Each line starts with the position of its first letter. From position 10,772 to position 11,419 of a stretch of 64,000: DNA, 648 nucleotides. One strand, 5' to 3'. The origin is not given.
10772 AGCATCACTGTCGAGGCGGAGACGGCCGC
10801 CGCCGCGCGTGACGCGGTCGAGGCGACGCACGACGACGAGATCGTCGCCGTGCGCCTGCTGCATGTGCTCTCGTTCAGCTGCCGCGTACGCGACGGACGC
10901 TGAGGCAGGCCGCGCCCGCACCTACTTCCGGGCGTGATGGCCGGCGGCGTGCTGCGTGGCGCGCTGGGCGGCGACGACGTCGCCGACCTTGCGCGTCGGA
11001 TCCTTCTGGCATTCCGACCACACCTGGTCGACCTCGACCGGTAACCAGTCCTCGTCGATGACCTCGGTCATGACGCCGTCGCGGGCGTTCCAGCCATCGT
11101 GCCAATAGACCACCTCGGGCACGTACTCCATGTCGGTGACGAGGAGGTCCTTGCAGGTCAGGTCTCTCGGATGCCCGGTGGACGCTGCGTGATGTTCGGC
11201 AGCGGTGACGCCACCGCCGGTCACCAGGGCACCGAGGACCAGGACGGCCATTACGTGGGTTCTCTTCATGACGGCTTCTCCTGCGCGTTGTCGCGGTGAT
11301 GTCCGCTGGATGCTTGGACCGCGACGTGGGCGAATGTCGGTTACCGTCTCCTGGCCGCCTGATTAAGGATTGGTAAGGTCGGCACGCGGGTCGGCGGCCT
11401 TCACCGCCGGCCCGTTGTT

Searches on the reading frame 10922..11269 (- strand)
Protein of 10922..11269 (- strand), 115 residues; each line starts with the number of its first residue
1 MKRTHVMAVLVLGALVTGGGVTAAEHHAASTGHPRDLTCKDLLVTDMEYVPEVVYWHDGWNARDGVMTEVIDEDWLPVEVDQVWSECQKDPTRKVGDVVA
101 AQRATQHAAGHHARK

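Call 57: search_protein_families(library=pfam, proteins=[window:10922-11269:-], max_evalue=0.0001)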
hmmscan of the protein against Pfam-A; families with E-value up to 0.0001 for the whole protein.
window:10922-11269:- (115 aa): 1 family
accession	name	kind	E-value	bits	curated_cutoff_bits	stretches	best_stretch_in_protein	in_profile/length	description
PF06411.16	HdeA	-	2.9e-12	47.2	22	1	8-96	2-90/91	HdeA/HdeB family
